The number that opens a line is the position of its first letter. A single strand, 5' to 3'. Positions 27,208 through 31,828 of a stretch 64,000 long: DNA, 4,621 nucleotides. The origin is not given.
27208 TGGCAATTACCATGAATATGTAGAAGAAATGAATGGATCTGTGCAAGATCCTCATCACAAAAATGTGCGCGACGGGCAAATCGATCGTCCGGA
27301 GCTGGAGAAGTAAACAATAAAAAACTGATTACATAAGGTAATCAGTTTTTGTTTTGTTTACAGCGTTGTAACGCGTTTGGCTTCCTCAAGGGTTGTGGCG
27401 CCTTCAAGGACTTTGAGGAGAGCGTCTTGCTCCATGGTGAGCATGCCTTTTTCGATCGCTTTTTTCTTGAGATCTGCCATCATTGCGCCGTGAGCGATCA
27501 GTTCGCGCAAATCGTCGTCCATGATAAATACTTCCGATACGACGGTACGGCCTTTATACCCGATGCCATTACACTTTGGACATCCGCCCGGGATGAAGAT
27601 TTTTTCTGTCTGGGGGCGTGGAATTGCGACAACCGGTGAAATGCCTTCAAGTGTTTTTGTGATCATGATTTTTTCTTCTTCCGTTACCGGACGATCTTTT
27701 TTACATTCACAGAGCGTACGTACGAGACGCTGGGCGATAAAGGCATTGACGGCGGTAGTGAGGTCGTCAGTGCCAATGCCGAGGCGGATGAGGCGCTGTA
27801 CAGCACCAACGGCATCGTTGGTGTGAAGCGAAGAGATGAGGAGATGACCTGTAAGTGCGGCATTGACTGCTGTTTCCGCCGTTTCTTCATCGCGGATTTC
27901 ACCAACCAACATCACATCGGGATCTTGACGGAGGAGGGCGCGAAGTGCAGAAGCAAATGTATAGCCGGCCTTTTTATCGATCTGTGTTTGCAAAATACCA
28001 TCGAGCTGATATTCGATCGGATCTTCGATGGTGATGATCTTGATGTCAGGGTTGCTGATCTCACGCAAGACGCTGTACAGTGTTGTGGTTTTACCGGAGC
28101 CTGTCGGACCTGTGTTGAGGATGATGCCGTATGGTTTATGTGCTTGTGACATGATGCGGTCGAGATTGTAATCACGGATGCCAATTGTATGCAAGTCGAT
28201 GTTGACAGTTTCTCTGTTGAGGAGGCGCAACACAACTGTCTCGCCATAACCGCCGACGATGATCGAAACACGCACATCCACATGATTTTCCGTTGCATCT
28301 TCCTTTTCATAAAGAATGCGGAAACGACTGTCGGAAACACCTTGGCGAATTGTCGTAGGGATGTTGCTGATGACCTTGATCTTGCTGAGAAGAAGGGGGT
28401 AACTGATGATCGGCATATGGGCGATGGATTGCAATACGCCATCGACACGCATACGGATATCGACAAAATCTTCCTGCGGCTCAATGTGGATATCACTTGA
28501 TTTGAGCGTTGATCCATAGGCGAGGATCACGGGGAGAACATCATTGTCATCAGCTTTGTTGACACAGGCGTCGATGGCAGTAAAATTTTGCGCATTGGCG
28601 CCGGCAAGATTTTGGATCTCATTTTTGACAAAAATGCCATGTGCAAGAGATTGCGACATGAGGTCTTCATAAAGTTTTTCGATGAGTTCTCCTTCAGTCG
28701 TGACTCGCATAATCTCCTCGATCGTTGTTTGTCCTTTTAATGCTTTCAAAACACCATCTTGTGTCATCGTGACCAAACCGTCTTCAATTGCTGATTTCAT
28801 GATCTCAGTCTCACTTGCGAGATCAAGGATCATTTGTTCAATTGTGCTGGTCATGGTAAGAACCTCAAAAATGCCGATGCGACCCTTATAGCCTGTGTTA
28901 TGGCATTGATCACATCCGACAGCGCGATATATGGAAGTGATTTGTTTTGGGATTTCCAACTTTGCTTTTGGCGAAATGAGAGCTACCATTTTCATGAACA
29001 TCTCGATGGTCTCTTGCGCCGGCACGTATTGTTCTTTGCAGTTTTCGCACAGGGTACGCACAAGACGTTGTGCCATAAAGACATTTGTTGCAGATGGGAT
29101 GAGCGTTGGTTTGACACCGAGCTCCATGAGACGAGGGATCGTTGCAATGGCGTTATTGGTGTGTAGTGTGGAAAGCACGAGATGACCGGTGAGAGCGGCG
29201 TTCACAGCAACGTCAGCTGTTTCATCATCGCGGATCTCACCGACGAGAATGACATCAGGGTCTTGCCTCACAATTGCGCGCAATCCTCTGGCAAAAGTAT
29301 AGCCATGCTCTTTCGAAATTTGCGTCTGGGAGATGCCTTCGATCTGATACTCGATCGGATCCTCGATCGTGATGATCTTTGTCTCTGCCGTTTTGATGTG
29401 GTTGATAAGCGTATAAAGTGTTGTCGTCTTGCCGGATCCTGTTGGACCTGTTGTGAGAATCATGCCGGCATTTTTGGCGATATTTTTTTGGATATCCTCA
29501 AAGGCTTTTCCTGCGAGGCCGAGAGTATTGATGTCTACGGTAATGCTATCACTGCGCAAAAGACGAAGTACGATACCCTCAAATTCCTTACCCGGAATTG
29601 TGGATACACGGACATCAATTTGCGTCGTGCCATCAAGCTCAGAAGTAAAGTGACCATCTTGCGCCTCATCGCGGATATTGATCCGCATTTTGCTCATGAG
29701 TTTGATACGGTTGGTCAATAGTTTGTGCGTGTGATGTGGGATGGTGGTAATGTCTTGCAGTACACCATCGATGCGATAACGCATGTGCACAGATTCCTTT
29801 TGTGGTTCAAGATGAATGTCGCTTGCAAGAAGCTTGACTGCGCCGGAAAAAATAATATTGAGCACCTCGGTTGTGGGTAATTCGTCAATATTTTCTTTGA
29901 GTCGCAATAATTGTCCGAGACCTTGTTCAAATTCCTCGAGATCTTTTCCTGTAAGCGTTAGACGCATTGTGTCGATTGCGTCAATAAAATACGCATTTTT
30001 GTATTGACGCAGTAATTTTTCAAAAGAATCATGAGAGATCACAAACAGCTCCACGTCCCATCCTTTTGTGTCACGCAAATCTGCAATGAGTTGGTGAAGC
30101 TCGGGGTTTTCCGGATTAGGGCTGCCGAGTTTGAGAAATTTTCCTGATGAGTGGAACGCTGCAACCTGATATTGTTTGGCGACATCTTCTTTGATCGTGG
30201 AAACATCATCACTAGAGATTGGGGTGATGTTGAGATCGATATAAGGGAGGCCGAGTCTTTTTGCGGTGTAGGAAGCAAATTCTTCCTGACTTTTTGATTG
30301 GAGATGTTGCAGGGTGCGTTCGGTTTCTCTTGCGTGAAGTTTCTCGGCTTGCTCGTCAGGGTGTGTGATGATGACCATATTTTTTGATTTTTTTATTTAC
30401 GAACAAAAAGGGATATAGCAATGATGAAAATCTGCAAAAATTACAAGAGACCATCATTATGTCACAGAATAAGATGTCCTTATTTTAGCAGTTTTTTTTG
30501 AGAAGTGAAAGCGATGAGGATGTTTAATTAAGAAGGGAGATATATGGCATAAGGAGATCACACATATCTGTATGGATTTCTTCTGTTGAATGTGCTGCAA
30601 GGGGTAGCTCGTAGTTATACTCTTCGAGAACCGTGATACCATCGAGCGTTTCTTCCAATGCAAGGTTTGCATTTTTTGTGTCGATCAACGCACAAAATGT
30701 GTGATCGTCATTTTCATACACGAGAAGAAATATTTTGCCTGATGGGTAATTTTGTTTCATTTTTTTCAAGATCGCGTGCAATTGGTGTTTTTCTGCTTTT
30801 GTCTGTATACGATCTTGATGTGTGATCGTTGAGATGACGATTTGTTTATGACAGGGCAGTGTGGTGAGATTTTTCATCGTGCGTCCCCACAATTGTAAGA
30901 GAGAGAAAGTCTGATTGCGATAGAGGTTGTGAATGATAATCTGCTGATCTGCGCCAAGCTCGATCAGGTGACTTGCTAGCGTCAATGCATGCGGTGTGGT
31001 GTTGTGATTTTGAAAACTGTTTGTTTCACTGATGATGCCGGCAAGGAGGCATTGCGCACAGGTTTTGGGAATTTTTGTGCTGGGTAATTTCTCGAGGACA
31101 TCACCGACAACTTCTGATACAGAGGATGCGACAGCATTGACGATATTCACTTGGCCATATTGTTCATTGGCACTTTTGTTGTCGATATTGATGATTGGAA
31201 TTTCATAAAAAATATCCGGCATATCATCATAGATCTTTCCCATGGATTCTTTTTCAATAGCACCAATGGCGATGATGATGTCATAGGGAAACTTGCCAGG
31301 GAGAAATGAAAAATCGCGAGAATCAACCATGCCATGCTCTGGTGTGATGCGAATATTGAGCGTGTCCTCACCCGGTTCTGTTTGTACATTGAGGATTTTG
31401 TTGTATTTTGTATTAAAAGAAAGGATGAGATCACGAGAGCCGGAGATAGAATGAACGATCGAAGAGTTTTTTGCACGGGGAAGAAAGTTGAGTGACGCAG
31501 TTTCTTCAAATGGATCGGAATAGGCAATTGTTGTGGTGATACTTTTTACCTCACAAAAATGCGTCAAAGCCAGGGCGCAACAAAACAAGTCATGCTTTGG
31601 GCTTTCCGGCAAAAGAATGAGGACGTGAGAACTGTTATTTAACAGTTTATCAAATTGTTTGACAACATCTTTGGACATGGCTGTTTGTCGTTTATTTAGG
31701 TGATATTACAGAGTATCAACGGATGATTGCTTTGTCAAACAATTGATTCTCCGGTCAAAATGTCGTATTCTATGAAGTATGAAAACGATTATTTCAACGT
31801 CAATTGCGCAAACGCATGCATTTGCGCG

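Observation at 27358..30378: Tandem-duplicated, single-chain PilB/GspE secretion ATPase (1006 aa) with no other pilus or secretion genes nearby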

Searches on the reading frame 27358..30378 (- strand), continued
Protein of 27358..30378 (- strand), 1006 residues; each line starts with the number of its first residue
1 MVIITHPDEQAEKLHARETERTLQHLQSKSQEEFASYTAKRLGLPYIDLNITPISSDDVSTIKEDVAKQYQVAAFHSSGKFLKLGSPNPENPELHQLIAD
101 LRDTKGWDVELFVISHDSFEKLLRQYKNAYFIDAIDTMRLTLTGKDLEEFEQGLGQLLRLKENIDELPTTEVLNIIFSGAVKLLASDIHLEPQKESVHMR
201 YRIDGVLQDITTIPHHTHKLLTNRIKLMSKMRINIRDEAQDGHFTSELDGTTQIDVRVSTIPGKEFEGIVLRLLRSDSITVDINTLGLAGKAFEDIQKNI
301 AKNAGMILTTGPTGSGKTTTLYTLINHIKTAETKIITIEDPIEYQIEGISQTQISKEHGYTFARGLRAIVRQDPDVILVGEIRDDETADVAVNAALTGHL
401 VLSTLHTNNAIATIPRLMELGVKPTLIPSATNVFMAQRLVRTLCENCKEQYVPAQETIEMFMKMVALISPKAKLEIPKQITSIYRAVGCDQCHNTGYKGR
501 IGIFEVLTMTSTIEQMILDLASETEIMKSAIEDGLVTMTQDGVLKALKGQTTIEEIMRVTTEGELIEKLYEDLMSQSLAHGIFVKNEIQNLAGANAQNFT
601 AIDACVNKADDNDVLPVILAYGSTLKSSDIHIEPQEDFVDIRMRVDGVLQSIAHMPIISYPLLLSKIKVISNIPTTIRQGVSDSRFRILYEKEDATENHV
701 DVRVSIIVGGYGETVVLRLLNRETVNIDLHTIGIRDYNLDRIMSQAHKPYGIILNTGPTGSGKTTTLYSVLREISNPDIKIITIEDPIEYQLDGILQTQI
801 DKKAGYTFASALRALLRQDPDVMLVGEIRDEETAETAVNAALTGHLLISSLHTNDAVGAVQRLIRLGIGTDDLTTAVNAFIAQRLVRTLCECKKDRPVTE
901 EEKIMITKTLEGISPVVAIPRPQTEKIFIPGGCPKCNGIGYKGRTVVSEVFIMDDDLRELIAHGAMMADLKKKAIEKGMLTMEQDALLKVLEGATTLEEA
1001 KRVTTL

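Call 82: search_protein_families(library=pfam, proteins=[P0138, P0128, P0131, P0019, P0163, P0145], max_evalue=0.00001)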
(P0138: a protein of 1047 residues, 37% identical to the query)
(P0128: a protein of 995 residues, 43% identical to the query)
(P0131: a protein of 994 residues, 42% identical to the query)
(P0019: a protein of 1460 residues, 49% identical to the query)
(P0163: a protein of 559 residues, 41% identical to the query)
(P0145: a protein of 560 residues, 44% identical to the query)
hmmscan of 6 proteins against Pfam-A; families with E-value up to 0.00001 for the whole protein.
P0138 (1047 aa): 3 families
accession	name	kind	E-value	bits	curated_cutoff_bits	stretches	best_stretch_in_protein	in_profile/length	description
PF00437.27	T2SSE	-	3.3e-236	783.3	24.9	2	661-1042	6-370/370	Type II/IV secretion system protein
PF00482.28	T2SSF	-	5.4e-22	78.5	25.2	2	118-203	2-88/125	Type II secretion system (T2SS), protein F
PF13401.12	AAA_22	-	3.1e-06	28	27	0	798-840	6-48/130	AAA domain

P0128 (995 aa): 6 families
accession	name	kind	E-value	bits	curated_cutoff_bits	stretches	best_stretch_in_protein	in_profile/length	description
PF00437.27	T2SSE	-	3.8e-220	730.4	24.9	2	596-974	12-370/370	Type II/IV secretion system protein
PF25199.1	nSTAND_NTPase5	-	8.5e-08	32.6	34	0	723-768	38-84/145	Novel STAND NTPase 5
PF13173.12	AAA_14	-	2e-07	31.5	27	0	728-812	4-81/129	AAA domain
PF13401.12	AAA_22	-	3.9e-07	30.9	27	0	726-759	5-38/130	AAA domain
PF20720.3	nSTAND3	-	2.6e-06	27.7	27.2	0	297-334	17-54/155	Novel STAND NTPase 3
PF13191.12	AAA_16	-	4.3e-06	27.8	32.6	0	292-363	18-85/167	AAA ATPase domain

P0131 (994 aa): 4 families
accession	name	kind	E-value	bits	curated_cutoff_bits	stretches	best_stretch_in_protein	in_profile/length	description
PF00437.27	T2SSE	-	9.5e-222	735.7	24.9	2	158-547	9-369/370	Type II/IV secretion system protein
PF25199.1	nSTAND_NTPase5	-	3e-09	37.3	34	0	280-339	24-85/145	Novel STAND NTPase 5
PF13401.12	AAA_22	-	1.1e-07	32.6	27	0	295-333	4-42/130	AAA domain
PF20720.3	nSTAND3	-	4.5e-06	26.9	27.2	0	296-335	17-56/155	Novel STAND NTPase 3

P0019 (1460 aa): 24 families
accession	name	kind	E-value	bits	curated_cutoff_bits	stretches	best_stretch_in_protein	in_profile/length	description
PF00437.27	T2SSE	-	0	1084.8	24.9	3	168-560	7-370/370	Type II/IV secretion system protein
PF25199.1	nSTAND_NTPase5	-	8.1e-15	55.3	34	0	741-795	27-83/145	Novel STAND NTPase 5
PF13401.12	AAA_22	-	6.3e-14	52.9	27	0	307-344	5-42/130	AAA domain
PF20720.3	nSTAND3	-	4.3e-13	49.7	27.2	0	305-350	15-60/155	Novel STAND NTPase 3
PF12775.13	AAA_7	-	6.7e-11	42.5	25.8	0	302-342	28-68/181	P-loop containing dynein motor region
PF04851.21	ResIII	-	3.2e-10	40.6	22.5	0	741-785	10-56/164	Type III restriction enzyme, res subunit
PF13191.12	AAA_16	-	3.3e-10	41.2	32.6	0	303-342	21-58/167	AAA ATPase domain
PF01637.24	ATPase_2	-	3.4e-10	40.5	33.2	0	739-803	4-69/225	ATPase domain predominantly from Archaea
PF13173.12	AAA_14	-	5.1e-10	39.9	27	0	755-844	3-83/129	AAA domain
PF00005.33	ABC_tran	-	5.8e-10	40.3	25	0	309-358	13-62/137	ABC transporter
PF13555.12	AAA_29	-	1.1e-09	38.4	27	0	305-329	20-44/61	P-loop containing region of AAA domain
PF00004.35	AAA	-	6.2e-09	36.8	21.2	0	310-344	1-32/131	ATPase family associated with various cellular activities (AAA)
PF13604.12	AAA_30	-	1.3e-08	35.2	27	0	299-339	10-50/191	AAA domain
PF03215.21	Rad17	-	4.6e-08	33.7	23.8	0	1196-1230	39-70/186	Rad17 P-loop domain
PF16796.11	Microtub_bd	-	9.8e-08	32.5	27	0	748-777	85-111/155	Microtubule binding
PF05157.20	MshEN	-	6.3e-06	26.5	23.1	0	42-128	1-85/90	MshEN domain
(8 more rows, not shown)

P0163 (559 aa): 1 family
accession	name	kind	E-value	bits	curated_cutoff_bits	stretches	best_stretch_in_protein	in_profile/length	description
PF00437.27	T2SSE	-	1.2e-117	393.2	24.9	1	165-554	7-370/370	Type II/IV secretion system protein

P0145 (560 aa): 2 families
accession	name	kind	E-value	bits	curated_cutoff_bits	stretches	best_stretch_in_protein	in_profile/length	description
PF00437.27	T2SSE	-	1.9e-125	418.8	24.9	1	168-558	5-370/370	Type II/IV secretion system protein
PF05157.20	MshEN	-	7.4e-08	32.7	23.1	1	45-131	2-87/90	MshEN domain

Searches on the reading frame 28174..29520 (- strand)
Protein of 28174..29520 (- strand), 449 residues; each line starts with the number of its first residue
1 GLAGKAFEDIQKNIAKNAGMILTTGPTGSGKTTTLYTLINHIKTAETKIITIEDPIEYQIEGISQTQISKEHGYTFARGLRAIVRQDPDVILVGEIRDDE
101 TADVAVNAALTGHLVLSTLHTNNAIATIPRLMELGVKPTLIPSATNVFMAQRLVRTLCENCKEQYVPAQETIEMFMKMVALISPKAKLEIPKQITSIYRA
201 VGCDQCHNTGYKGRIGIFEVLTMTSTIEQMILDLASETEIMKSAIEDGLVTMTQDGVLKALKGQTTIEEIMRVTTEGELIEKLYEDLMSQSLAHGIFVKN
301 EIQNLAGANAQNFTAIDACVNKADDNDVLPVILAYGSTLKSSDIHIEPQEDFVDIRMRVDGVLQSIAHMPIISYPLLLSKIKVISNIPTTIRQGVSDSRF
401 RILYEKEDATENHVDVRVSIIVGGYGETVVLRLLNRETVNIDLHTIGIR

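Call 87: predict_structure(alignment_id=A2)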
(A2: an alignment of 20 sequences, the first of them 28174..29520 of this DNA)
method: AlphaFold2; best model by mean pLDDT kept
length: 449 residues; sequences in the alignment: 20
mean_pLDDT: 76.2   pTM: 0.57
mean pLDDT of the five models: 76.2, 69.2, 61.3, 61.0, 60.1
residues with pLDDT >= 90: 70; 70-90: 230; 50-70: 130; < 50: 19
segments of 3 or more residues with pLDDT < 50: 54-57, 437-443, 446-449
pLDDT, mean of each block of 10 residues (from residue 1): 79 69 60 63 64 51 53 53 58 64 67 66 74 74 71 88 90 84 83 87 90 86 84 80 84 91 90 81 67 71 88 88 87 90 90 90 88 89 79 72 72 79 82 63 44
secondary structure, 60 per line:
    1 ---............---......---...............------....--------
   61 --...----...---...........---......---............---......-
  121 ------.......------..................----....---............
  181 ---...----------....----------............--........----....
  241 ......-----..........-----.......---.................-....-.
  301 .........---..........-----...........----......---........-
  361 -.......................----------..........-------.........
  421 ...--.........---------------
elements in order: H4-15 E19-24 H28-42 E49-52 E63-65 H76-86 E90-95 H99-110 E114-119 H127-133 H140-144 E145-157 E162-165 H169-180 E197-200 E211-222 H225-232 H237-246 H252-261 H267-273 H277-293 E295-298 H300-309 H313-322 H328-338 E343-348 E352-359 E362-370 H371-384 E395-404 E412-423 E426-434
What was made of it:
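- AlphaFold2 predicts no confident intra-chain CTD1:N2D2 packing (call 87).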

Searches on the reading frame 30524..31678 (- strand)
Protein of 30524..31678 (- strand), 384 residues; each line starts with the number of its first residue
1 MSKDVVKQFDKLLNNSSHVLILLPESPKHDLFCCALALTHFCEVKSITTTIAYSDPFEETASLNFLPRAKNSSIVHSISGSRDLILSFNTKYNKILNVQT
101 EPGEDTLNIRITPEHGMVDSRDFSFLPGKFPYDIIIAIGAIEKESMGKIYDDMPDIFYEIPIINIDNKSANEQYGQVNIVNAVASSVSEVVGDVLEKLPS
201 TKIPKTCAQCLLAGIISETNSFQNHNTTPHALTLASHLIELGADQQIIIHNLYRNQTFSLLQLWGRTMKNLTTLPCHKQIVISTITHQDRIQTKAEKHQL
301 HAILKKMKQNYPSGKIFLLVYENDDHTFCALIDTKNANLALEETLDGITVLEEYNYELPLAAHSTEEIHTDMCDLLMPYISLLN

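Call 7: search_protein_families(library=pfam, proteins=[window:30524-31678:-], max_evalue=0.001)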
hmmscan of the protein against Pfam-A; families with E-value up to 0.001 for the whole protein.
window:30524-31678:- (384 aa): 0 families

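Call 30: search_protein_families(library=ncbifam, proteins=[window:30524-31678:-], max_evalue=0.1)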
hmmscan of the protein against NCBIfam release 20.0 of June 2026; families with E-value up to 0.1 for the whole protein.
window:30524-31678:- (384 aa): 3 families
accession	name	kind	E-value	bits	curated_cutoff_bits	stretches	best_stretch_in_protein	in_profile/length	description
NF053633.1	OlncasPapPhNrnA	equivalog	2.1e-07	30.2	350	1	176-326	122-265/317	bifunctional oligoribonuclease/PAP phosphatase NrnA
NF011442.0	PRK14869.1-4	equivalog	8.9e-05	21.1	400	1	184-323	352-493/543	putative manganese-dependent inorganic diphosphatase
NF003877.0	PRK05427.1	equivalog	0.0022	17.5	283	1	190-322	121-255/308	manganese-dependent inorganic pyrophosphatase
